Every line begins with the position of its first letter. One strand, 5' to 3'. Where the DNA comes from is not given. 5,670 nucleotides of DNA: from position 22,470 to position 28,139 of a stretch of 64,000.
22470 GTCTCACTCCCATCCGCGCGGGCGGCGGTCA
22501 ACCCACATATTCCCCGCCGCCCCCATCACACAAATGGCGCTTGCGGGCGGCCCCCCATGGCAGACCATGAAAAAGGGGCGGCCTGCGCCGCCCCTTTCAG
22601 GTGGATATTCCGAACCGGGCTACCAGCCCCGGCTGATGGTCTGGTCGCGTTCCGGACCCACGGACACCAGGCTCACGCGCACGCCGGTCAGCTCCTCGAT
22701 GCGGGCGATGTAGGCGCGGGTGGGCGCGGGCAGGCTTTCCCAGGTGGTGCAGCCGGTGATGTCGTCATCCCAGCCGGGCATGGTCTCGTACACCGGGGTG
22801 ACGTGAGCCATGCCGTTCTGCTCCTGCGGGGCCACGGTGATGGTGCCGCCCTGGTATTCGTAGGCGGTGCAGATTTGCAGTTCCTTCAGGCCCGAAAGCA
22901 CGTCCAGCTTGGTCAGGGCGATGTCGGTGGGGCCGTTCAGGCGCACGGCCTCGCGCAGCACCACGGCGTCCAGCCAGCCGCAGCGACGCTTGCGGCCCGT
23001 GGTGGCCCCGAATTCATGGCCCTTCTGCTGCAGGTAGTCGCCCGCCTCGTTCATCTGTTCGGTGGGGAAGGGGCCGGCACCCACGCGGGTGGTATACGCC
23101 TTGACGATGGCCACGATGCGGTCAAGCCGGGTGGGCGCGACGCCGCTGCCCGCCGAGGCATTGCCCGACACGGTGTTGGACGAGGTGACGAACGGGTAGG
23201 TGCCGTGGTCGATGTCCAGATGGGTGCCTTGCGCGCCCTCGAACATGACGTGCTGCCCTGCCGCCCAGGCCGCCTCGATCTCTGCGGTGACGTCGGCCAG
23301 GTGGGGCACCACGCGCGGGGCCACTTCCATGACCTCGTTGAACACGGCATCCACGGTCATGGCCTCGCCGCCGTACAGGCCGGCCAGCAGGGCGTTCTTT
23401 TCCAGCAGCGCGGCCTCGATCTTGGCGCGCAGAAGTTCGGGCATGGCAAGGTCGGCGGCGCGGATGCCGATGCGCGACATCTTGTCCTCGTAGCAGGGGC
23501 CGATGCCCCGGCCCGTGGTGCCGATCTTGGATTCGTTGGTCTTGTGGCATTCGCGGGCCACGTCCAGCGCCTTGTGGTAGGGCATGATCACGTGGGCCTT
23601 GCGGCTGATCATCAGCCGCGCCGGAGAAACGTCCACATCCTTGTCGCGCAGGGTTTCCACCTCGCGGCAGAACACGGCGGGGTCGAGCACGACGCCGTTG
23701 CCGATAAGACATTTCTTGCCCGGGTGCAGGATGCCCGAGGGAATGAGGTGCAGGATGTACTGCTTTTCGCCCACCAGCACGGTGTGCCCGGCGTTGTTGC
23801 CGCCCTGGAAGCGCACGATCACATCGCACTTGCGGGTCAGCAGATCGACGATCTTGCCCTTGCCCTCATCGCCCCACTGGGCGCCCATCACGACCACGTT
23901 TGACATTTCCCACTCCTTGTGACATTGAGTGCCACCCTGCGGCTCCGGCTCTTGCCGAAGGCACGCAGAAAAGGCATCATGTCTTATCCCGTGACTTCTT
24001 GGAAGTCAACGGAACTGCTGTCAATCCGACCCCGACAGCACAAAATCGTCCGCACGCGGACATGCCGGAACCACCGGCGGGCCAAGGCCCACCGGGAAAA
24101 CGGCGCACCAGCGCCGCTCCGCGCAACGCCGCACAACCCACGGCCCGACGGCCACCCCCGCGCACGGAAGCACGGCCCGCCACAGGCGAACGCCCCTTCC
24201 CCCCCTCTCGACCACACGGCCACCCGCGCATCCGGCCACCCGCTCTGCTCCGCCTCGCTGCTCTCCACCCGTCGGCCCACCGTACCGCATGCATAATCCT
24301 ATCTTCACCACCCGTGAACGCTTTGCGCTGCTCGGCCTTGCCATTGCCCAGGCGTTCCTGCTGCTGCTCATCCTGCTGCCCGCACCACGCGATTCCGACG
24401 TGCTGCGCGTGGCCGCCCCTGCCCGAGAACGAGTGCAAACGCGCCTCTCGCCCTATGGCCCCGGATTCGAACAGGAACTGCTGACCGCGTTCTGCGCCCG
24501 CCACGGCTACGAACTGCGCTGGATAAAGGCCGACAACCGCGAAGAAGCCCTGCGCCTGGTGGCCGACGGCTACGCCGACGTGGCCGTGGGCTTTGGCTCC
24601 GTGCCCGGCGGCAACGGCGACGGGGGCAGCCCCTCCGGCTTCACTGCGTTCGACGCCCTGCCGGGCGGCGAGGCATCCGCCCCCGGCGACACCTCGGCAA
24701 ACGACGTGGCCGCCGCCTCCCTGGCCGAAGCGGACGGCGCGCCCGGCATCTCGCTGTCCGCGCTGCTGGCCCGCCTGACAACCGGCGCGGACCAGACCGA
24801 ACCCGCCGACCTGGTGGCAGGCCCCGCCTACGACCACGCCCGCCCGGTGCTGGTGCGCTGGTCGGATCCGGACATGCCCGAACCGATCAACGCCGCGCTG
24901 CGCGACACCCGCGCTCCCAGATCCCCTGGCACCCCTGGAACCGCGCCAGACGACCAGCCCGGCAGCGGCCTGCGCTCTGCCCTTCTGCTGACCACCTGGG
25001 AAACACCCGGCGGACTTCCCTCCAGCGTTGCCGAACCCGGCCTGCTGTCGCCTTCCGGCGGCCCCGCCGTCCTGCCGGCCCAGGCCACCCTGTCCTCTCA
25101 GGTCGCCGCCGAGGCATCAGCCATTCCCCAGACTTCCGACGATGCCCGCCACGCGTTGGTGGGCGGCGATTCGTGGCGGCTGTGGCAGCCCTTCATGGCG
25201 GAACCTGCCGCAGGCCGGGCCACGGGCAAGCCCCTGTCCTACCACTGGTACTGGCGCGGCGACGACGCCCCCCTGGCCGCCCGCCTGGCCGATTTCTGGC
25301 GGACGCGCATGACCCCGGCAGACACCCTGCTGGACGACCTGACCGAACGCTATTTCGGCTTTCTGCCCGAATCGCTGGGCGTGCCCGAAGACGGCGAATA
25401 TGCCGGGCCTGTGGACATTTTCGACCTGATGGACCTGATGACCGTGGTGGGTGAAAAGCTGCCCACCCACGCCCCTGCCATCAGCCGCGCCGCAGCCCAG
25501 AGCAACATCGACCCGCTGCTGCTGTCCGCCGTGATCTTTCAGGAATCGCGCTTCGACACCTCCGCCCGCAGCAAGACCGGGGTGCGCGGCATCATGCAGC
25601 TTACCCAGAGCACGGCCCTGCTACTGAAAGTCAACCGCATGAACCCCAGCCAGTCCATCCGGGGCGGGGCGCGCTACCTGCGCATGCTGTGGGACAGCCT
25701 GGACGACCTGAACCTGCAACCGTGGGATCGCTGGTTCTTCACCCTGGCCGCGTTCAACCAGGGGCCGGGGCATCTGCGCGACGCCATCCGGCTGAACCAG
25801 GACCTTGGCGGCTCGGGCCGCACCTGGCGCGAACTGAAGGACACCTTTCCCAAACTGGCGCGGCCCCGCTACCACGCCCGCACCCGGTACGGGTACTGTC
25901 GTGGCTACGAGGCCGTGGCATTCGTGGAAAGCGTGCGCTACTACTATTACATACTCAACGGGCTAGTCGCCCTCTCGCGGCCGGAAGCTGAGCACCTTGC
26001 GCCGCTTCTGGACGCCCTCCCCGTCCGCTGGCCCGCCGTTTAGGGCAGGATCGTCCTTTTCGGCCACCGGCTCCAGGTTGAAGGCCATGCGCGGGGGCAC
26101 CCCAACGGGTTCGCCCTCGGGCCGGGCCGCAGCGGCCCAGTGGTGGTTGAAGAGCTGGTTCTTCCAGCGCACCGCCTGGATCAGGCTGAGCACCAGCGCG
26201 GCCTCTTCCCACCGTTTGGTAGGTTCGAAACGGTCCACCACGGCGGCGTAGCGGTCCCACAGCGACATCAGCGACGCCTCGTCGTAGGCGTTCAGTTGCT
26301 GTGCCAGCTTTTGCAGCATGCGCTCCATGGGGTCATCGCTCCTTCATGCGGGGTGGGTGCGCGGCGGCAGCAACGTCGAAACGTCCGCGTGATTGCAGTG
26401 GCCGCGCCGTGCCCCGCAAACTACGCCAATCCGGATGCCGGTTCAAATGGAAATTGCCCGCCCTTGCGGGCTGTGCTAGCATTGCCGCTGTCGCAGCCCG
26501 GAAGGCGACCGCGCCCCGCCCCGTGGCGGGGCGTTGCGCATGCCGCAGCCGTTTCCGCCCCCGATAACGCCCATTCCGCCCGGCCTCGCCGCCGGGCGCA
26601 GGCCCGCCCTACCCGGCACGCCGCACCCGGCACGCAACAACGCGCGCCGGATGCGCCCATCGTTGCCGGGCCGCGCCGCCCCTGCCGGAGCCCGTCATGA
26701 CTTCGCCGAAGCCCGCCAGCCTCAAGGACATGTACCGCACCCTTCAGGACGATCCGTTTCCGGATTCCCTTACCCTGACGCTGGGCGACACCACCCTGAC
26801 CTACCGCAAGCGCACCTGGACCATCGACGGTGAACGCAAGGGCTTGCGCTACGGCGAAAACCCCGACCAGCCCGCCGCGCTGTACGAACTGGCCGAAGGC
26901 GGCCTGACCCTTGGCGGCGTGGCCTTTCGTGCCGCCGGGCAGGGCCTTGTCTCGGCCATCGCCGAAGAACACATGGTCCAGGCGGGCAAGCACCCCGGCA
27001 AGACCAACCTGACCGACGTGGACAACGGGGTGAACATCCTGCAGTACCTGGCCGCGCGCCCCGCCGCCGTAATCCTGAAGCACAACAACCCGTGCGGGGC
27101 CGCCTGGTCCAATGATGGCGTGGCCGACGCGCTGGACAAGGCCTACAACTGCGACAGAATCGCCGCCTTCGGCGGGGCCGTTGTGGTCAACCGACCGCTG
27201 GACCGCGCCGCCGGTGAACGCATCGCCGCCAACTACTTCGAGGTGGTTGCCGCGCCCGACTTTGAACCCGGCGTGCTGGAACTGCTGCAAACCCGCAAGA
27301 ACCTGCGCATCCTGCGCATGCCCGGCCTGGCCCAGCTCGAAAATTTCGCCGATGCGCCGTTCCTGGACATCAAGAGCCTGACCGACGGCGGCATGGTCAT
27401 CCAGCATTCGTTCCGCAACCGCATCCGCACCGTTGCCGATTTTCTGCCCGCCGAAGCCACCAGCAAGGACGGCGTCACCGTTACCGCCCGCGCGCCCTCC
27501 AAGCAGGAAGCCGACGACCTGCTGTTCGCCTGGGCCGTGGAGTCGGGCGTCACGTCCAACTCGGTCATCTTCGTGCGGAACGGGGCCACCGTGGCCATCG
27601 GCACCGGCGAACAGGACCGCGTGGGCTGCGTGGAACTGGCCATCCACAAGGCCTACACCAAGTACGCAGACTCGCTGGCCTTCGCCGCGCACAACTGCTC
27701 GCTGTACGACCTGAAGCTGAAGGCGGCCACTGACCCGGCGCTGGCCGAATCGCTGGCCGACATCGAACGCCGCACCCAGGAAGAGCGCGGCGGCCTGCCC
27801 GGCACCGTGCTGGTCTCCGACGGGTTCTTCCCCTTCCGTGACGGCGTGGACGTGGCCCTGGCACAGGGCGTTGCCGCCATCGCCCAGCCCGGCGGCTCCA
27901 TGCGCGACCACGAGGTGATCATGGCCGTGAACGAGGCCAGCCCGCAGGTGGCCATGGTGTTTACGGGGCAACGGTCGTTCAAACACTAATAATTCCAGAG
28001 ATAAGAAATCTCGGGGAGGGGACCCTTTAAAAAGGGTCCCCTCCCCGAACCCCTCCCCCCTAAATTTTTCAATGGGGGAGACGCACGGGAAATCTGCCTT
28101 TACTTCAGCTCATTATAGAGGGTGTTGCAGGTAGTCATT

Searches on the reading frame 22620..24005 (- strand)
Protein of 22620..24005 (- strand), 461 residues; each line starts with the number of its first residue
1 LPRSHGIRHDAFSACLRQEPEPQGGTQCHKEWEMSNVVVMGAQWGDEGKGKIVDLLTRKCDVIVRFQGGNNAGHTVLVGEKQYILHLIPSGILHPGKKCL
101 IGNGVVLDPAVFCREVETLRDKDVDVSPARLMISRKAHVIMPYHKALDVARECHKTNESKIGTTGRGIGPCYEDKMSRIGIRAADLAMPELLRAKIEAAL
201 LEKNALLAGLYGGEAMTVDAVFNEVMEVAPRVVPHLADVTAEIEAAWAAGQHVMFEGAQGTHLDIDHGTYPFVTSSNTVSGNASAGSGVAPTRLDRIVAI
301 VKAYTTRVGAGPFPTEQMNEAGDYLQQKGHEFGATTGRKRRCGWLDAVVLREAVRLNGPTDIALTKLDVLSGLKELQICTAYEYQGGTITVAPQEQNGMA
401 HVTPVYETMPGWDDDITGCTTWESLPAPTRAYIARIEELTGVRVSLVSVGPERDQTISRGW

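Call 29: search_protein_families(library=pfam, proteins=[window:22620-24005:-], max_evalue=0.00001)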
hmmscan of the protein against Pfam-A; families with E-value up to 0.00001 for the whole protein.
window:22620-24005:- (461 aa): 1 family
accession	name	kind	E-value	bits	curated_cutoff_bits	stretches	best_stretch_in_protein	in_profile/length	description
PF00709.27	Adenylsucc_synt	-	1.4e-183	610.8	27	1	38-457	1-416/416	Adenylosuccinate synthetase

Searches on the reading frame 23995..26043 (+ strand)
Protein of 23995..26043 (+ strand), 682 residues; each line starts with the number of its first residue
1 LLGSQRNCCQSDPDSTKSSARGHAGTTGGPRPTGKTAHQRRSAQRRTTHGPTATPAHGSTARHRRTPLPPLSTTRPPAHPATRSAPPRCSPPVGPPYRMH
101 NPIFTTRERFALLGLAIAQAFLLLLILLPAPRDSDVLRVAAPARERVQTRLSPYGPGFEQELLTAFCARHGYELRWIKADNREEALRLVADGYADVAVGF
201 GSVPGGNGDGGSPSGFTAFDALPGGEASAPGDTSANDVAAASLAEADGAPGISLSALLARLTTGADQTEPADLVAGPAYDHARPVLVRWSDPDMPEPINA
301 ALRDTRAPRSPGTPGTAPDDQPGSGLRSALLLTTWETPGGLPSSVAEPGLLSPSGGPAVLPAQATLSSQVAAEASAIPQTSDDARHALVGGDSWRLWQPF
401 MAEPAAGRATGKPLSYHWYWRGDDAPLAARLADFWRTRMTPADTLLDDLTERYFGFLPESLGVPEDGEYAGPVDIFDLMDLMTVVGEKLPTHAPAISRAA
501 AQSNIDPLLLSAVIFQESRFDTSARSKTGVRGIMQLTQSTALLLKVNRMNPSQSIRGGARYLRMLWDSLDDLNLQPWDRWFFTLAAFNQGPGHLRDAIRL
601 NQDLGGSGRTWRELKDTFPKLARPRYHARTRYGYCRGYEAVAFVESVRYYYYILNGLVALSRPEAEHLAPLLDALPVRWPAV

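Call 79: search_protein_families(library=pfam, proteins=[window:23995-26043:+], max_evalue=0.00001)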
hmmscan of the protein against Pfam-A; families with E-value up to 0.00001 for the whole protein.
window:23995-26043:+ (682 aa): 1 family
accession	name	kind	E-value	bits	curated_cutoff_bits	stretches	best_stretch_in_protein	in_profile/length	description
PF01464.25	SLT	-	8.5e-21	74.1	21.3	1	496-604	3-111/117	Transglycosylase SLT domain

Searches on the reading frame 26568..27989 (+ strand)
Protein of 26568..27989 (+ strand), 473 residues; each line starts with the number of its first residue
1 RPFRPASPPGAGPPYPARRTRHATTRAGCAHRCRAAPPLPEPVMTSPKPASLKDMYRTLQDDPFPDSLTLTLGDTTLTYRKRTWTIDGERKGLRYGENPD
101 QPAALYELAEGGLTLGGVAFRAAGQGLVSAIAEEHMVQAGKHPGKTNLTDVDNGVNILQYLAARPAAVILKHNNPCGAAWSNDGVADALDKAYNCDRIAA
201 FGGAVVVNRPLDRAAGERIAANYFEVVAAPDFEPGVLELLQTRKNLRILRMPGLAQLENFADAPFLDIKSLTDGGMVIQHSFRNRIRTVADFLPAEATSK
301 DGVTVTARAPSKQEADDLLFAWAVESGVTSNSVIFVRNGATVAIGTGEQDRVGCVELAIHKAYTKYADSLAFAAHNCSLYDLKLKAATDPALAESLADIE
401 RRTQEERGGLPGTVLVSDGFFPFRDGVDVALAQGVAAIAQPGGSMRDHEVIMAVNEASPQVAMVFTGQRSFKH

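Call 29: search_protein_families(library=pfam, proteins=[window:26568-27989:+], max_evalue=0.00001)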
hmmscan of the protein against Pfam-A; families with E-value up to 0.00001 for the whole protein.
window:26568-27989:+ (473 aa): 1 family
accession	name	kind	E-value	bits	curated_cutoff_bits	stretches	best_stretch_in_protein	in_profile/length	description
PF01808.24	AICARFT_IMPCHas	-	8.8e-59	199.9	25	1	83-361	68-311/311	AICARFT/IMPCHase bienzyme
